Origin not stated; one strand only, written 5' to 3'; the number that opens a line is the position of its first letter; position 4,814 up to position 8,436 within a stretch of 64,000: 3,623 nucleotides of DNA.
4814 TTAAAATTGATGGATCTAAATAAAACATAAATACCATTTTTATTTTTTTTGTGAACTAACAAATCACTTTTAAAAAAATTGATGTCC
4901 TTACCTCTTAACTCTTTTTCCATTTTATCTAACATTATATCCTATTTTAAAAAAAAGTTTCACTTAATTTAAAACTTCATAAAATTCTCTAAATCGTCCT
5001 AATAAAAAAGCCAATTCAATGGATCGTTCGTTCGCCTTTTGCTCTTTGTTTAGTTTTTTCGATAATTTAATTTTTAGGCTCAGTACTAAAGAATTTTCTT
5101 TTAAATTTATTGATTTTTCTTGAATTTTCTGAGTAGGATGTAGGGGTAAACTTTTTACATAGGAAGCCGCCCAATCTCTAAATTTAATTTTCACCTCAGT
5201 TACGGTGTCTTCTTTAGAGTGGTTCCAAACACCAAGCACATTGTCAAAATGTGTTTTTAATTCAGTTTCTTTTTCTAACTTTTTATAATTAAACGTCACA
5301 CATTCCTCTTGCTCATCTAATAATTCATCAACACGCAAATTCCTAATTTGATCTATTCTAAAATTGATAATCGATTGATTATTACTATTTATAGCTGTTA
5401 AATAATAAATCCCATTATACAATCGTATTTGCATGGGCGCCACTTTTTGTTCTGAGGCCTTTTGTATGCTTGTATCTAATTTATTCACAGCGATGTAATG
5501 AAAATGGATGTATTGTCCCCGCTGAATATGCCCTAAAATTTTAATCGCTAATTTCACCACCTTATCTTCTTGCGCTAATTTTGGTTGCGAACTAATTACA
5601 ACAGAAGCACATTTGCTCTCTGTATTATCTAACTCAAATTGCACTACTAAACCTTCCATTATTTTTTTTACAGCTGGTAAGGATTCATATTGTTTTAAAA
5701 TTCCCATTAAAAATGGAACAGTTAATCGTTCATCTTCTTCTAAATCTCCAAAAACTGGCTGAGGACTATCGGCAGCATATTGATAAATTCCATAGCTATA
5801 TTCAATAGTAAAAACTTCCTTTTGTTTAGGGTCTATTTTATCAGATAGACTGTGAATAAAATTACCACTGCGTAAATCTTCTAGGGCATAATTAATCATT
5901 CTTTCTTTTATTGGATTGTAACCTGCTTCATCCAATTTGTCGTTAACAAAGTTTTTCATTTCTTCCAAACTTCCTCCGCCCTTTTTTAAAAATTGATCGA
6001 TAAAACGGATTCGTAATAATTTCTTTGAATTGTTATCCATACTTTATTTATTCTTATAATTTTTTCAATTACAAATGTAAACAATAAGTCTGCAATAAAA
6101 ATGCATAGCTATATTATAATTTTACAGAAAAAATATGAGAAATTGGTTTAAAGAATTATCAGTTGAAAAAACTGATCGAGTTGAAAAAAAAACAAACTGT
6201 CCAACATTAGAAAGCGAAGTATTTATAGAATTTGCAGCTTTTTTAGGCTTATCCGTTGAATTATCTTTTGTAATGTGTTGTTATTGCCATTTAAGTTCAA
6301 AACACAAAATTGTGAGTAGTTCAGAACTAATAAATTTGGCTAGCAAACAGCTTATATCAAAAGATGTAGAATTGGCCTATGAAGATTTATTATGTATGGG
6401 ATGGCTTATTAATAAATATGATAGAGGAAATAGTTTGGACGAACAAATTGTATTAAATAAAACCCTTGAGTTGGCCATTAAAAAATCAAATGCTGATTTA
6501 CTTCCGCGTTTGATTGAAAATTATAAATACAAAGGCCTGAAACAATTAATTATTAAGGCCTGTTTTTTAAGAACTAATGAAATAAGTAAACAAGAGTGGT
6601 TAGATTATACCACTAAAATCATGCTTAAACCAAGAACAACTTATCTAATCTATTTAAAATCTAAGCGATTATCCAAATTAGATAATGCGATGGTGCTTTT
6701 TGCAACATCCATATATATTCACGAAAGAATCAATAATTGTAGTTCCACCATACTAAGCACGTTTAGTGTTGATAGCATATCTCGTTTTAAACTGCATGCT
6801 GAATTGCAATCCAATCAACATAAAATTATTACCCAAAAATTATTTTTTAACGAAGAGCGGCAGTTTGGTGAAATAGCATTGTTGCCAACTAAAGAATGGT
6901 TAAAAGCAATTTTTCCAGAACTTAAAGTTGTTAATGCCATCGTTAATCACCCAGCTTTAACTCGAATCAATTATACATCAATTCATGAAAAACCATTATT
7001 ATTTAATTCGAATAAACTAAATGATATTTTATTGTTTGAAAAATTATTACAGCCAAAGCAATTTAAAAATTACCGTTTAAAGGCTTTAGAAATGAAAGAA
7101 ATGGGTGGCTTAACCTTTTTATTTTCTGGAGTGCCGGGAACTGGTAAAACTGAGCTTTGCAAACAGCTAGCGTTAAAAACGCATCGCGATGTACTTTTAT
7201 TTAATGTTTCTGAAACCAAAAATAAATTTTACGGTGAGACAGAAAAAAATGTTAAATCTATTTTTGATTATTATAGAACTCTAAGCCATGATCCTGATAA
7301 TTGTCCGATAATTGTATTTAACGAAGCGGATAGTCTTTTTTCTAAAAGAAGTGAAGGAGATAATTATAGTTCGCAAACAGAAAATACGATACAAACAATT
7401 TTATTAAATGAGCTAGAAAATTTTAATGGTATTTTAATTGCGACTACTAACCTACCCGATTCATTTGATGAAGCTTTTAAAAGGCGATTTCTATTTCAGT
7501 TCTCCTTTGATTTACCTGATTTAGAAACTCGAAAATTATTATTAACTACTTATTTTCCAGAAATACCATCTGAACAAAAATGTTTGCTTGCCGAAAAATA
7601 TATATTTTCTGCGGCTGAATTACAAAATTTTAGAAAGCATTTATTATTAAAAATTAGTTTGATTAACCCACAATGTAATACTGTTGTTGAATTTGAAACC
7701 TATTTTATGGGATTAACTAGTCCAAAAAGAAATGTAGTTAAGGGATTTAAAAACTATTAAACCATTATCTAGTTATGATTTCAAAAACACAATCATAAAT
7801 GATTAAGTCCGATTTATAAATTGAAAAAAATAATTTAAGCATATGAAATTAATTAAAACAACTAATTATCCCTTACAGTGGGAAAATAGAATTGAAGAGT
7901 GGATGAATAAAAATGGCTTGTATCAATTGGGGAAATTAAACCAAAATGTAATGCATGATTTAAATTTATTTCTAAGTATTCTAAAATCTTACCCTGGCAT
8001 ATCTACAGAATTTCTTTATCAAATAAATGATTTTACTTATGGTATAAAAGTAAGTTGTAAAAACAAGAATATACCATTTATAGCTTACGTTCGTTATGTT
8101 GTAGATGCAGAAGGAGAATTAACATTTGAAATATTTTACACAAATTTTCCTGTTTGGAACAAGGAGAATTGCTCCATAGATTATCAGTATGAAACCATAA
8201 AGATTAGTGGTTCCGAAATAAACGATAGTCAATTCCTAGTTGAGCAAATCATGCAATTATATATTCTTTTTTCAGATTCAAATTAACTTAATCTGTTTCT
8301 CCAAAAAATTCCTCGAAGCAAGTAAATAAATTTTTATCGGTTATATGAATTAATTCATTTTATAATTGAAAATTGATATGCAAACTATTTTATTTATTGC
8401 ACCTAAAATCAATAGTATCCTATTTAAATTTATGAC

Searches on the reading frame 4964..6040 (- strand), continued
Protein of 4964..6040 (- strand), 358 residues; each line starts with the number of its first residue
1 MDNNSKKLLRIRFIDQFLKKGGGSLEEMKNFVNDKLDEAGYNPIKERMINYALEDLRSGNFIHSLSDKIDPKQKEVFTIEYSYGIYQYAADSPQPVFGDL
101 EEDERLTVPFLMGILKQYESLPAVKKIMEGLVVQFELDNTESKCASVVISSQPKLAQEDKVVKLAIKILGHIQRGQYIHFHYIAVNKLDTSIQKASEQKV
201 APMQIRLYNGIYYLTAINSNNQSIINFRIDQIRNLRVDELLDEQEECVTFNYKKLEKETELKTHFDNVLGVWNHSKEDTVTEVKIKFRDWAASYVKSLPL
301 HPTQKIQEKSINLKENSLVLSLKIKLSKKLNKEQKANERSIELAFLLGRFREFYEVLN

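Call 63: search_protein_families(library=pfam, proteins=[L145:3607-4824:-, L145:1389-3164:-, L145:8153-9133:-, L145:6876-8156:-, L145:6103-6861:+, L149:3583-4956:-, L149:1778-3514:-, L149:7453-8403:-, L149:6556-7419:-, L149:8511-10562:+], max_evalue=0.001)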
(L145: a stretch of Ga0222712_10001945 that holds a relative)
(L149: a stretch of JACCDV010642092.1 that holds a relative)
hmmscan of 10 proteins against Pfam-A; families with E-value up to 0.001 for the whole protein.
L145:3607-4824:- (405 aa): 0 families

L145:1389-3164:- (591 aa): 1 family
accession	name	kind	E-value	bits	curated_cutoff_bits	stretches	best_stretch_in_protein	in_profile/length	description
PF00004.35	AAA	-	6.8e-16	59.3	21.2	1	361-506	2-130/131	ATPase family associated with various cellular activities (AAA)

L145:8153-9133:- (326 aa): 0 families

L145:6876-8156:- (426 aa): 0 families

L145:6103-6861:+ (252 aa): 0 families

L149:3583-4956:- (457 aa): 0 families

L149:1778-3514:- (578 aa): 1 family
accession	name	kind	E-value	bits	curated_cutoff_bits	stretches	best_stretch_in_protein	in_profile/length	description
PF00004.35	AAA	-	4.5e-16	59.9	21.2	1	348-493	2-130/131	ATPase family associated with various cellular activities (AAA)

L149:7453-8403:- (316 aa): 0 families

L149:6556-7419:- (287 aa): 0 families

L149:8511-10562:+ (683 aa): 1 family
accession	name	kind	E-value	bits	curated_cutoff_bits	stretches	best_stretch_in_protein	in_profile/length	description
PF11074.14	DUF2779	-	1.2e-19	71.2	23.3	1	404-554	1-126/126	Domain of unknown function(DUF2779)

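Call 89: search_protein_families(library=padloc, proteins=[L001:8526-9014:+, L001:9122-10828:+, L001:10843-11457:+, L001:11463-12737:+, L001:5826-6866:+, L001:6935-8434:+, L001:2233-2676:-], max_evalue=0.001)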
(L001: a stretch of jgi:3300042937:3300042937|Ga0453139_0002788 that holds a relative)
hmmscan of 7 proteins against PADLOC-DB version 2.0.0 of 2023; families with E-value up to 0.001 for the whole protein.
L001:8526-9014:+ (162 aa): 0 families

L001:9122-10828:+ (568 aa): 6 families
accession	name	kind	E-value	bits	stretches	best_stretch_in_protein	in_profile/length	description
PDLC02196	IetA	-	4.8e-29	99.9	1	303-551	82-321/374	-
PDLC02195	IetA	-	3.4e-22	77.3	1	269-537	64-321/395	-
PDLC04232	IetA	-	8.9e-12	43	1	295-503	68-263/330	-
PDLC00915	TRIP13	-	4.3e-09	34.2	1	354-500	67-225/302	TRIP13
PDLC00914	TRIP13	-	1.6e-08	32.4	1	333-499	55-231/302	TRIP13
PDLC04231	IetA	-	2.5e-06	25.5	1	353-487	120-248/262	-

L001:10843-11457:+ (204 aa): 0 families

L001:11463-12737:+ (424 aa): 1 family
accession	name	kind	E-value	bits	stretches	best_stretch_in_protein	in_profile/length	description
PDLC03812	RTasRmuC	-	1.5e-129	430.5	1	3-423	8-433/439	DRT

L001:5826-6866:+ (346 aa): 0 families

L001:6935-8434:+ (499 aa): 1 family
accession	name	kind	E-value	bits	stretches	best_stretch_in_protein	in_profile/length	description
PDLC01447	Cas4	-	2.9e-05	22.6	1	18-228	14-159/161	"CAS-I,CAS-II,CAS-III,CAS-IV,CAS-V,CAS-VI; acquisition_associated"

L001:2233-2676:- (147 aa): 0 families

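Call 90: search_protein_families(library=pfam, proteins=[L001:8526-9014:+, L001:9122-10828:+, L001:10843-11457:+, L001:11463-12737:+, L001:5826-6866:+, L001:628-1884:-], max_evalue=0.001)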
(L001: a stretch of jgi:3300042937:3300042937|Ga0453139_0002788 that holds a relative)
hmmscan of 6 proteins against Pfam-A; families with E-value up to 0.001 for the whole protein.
L001:8526-9014:+ (162 aa): 0 families

L001:9122-10828:+ (568 aa): 2 families
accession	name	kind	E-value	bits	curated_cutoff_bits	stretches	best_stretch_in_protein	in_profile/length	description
PF00004.35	AAA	-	4.3e-23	82.6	21.2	1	353-477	1-123/131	ATPase family associated with various cellular activities (AAA)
PF25201.1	nSTAND6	-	6.5e-05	23.4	27.7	1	345-408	13-77/148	Novel STAND NTPase 6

L001:10843-11457:+ (204 aa): 0 families

L001:11463-12737:+ (424 aa): 1 family
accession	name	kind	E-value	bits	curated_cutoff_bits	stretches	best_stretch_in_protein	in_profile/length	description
PF02646.22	RmuC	-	1.4e-95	320.2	26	1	116-415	2-290/291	RmuC family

L001:5826-6866:+ (346 aa): 0 families

L001:628-1884:- (418 aa): 3 families
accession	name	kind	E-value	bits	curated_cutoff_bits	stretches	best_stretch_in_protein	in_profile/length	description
PF13102.12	Phage_int_SAM_5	-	5.2e-08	33.6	22.3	1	112-212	2-90/98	Phage integrase SAM-like domain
PF17293.8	Arm-DNA-bind_5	-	1e-07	32.8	22.6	1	7-84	2-79/87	Arm DNA-binding domain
PF00589.27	Phage_integrase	-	3.6e-06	27.3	27.1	1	229-406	2-170/172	Phage integrase family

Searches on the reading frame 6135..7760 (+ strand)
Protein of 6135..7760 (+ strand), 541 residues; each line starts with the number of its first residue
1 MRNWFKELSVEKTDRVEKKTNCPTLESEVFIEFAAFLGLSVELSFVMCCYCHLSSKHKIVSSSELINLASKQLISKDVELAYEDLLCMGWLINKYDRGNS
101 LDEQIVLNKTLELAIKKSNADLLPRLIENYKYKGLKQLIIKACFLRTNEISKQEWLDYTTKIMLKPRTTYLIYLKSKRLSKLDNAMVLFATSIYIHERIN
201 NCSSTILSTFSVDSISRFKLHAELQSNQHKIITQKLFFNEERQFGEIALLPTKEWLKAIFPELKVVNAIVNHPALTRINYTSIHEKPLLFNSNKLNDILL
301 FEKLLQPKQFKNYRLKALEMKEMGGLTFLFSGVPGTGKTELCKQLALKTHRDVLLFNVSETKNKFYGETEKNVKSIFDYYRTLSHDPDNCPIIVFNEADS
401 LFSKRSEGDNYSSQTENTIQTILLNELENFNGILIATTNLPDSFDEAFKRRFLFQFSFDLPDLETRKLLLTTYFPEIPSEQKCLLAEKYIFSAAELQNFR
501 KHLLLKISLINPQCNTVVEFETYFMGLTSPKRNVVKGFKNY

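Call 6: search_protein_families(library=pfam, proteins=[window:6135-7760:+], max_evalue=0.01)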
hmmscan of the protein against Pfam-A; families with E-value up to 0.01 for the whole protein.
window:6135-7760:+ (541 aa): 4 families
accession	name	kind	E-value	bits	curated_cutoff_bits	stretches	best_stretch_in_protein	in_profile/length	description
PF00004.35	AAA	-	7e-24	85.2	21.2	1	329-459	2-130/131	ATPase family associated with various cellular activities (AAA)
PF13401.12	AAA_22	-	0.0082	16.9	27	0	329-362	9-45/130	AAA domain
PF13238.12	AAA_18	-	0.0084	17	29.4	0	330-355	3-25/128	AAA domain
PF09848.15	SLFN-g3_helicase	-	0.0099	15.6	24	0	328-423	4-111/354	Schlafen group 3, DNA/RNA helicase domain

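Call 7: search_protein_families(library=padloc, proteins=[window:6135-7760:+], max_evalue=0.01)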
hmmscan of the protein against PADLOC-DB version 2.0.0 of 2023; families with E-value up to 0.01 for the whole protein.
window:6135-7760:+ (541 aa): 6 families
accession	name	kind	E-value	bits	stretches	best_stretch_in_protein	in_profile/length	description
PDLC02196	IetA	-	1.5e-19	68.7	1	314-484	113-278/374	-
PDLC02195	IetA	-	9.5e-15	52.8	1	326-519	138-328/395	-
PDLC04232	IetA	-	4e-12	44.2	1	328-500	119-289/330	-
PDLC00914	TRIP13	-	1.6e-09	35.7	1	327-481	73-238/302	TRIP13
PDLC04231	IetA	-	6.4e-09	34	1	328-463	120-249/262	-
PDLC00915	TRIP13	-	1.2e-08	32.7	1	325-472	64-222/302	TRIP13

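Call 34: search_protein_families(library=ncbifam, proteins=[window:6135-7760:+], max_evalue=0.01)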
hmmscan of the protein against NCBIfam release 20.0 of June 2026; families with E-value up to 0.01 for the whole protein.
window:6135-7760:+ (541 aa): 12 families
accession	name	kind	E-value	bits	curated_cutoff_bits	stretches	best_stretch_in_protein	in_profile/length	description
NF041006.2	cell_div_CdvC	equivalog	1.2e-16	60.6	650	1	329-478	138-290/370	cell division protein CdvC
NF042959.1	IteA_antiphage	equivalog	1.8e-15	57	510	1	325-481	125-275/367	anti-phage ATPase IteA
TIGR01243.1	CDC48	subfamily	4.9e-13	48.3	802.65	1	328-481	215-366/733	CDC48 family AAA ATPase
NF003069.1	PRK03992.1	subfamily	8.5e-13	48.2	500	1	329-473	169-314/379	proteasome-activating nucleotidase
TIGR01242.2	TIGR01242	subfamily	2.2e-11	43.4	500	1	328-470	151-294/362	proteasome-activating nucleotidase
TIGR03689.1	pup_AAA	equivalog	3.9e-11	42.4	504.75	1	306-450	204-352/512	proteasome ATPase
NF047747.1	PrtsmActNtasePan2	equivalog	2e-10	40.5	700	1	328-471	188-332/397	proteasome-activating nucleotidase Pan2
NF047748.1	PrtsmActNtasePan1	equivalog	2.7e-10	39.8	750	1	328-469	185-327/405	proteasome-activating nucleotidase Pan1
TIGR01241.2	FtsH_fam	equivalog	2.7e-10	39.6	600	1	329-483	199-354/598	ATP-dependent zinc metalloprotease FtsH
NF008004.0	PRK10733.1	equivalog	9.4e-10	37.1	1008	1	328-521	188-386/644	ATP-dependent zinc metalloprotease FtsH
NF003229.0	PRK04195.1-5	equivalog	0.00049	18.9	280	1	318-408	37-122/413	replication factor C large subunit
TIGR02639.1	ClpA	equivalog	0.00074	17.8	993.15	1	327-364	489-526/734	ATP-dependent Clp protease ATP-binding subunit ClpA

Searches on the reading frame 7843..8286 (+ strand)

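Call 6: search_protein_families(library=pfam, proteins=[window:7843-8286:+], max_evalue=0.01)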
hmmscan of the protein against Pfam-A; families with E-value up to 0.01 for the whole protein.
window:7843-8286:+ (147 aa): 1 family
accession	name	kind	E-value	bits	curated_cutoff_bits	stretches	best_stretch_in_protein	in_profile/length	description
PF09593.15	Pathogen_betaC1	-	0.00013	22.4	25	1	74-139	7-71/117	Beta-satellite pathogenicity beta C1 protein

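Call 7: search_protein_families(library=padloc, proteins=[window:7843-8286:+], max_evalue=0.01)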
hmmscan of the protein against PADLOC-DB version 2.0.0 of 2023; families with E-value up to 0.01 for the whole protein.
window:7843-8286:+ (147 aa): 0 families

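Call 34: search_protein_families(library=ncbifam, proteins=[window:7843-8286:+], max_evalue=0.01)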
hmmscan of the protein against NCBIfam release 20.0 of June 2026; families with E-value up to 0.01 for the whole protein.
window:7843-8286:+ (147 aa): 0 families
